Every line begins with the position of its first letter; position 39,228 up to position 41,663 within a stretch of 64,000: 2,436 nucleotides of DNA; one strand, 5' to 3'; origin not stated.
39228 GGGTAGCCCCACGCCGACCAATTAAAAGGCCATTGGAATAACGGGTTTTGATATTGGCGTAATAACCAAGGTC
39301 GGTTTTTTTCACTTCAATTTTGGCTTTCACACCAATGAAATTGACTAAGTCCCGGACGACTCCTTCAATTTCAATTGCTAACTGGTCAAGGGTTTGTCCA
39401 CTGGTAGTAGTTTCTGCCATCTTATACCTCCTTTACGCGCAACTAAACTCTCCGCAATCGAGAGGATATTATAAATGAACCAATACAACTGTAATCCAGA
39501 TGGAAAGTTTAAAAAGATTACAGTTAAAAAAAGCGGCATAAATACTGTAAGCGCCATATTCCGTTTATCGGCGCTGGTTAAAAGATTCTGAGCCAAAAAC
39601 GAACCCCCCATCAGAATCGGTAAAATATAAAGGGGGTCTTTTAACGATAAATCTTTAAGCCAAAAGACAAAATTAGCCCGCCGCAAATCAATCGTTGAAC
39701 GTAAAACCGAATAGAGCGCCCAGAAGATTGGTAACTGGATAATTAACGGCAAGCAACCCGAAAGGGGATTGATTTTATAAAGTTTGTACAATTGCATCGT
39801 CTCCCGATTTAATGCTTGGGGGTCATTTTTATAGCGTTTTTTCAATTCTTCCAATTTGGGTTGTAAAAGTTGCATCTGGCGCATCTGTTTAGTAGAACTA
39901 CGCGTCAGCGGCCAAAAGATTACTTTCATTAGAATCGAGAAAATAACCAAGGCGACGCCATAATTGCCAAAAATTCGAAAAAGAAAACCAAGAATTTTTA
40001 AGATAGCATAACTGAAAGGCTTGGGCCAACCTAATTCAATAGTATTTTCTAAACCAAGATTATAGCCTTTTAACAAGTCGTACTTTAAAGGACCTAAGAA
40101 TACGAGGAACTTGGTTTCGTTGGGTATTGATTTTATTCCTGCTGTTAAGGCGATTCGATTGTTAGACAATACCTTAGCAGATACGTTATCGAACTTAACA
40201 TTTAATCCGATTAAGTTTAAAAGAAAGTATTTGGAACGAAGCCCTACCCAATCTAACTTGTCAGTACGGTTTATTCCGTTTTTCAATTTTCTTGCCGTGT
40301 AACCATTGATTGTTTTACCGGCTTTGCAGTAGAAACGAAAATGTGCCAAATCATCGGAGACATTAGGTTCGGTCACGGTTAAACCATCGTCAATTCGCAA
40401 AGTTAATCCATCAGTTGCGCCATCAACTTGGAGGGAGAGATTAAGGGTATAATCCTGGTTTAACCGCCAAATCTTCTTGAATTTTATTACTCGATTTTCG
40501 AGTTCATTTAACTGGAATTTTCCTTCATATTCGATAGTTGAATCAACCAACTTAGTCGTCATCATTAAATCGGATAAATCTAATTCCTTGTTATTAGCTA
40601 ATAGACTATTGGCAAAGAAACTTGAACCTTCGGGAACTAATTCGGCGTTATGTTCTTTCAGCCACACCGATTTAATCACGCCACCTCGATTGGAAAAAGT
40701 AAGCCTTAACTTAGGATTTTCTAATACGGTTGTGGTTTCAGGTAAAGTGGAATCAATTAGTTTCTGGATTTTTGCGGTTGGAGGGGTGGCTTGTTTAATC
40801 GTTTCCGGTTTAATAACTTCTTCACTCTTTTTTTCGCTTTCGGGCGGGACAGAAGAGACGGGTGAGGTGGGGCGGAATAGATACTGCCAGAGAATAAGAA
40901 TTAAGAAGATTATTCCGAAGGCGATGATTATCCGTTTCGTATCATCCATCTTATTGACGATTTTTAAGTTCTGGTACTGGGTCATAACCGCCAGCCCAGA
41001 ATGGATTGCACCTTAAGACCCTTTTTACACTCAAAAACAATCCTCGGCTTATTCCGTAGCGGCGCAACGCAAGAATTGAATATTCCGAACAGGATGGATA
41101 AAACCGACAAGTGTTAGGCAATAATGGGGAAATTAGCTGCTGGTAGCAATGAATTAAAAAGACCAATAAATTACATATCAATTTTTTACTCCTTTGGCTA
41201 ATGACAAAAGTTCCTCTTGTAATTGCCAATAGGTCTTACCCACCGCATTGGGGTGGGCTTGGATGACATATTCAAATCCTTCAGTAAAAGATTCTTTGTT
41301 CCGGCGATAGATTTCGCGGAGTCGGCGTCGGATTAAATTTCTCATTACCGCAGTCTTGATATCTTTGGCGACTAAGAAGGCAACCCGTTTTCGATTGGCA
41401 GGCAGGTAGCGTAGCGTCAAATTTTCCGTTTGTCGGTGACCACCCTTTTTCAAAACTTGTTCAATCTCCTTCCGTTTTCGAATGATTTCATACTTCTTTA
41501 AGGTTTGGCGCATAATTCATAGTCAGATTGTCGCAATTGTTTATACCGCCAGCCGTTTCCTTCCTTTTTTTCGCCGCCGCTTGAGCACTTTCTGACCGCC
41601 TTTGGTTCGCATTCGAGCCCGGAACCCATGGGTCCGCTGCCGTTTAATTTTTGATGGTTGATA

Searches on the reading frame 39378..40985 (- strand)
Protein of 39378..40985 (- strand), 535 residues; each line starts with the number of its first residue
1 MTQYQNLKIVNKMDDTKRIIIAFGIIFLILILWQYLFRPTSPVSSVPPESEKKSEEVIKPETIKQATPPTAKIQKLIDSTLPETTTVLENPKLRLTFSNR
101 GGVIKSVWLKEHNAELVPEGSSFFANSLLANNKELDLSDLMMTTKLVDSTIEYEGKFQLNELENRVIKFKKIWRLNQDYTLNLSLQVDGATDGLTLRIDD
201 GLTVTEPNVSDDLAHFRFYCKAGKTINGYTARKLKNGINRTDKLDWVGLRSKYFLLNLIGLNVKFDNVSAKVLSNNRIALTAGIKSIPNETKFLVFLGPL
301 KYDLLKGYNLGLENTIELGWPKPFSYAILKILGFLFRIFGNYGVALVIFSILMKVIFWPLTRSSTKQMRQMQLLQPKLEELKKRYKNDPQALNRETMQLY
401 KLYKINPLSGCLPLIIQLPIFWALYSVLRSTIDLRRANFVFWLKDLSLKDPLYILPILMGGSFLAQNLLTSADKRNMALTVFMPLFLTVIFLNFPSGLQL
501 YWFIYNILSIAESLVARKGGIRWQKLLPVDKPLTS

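Call 43: search_protein_families(library=pfam, proteins=[window:39378-40985:-], max_evalue=0.001)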
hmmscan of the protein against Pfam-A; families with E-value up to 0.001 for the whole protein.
window:39378-40985:- (535 aa): 2 families
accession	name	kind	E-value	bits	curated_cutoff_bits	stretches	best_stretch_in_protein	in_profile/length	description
PF02096.25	60KD_IMP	-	4.2e-55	186.6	35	1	342-517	1-162/163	60Kd inner membrane protein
PF14849.12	YidC_periplas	-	5.2e-12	46.7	24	1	88-325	4-277/283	YidC periplasmic domain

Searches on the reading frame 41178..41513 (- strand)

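Call 43: search_protein_families(library=pfam, proteins=[window:41178-41513:-], max_evalue=0.001)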
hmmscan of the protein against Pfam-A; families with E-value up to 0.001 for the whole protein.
window:41178-41513:- (111 aa): 1 family
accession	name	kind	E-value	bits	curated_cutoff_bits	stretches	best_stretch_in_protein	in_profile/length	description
PF00825.24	Ribonuclease_P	-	1.6e-20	73.6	22.3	1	5-107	1-106/109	Ribonuclease P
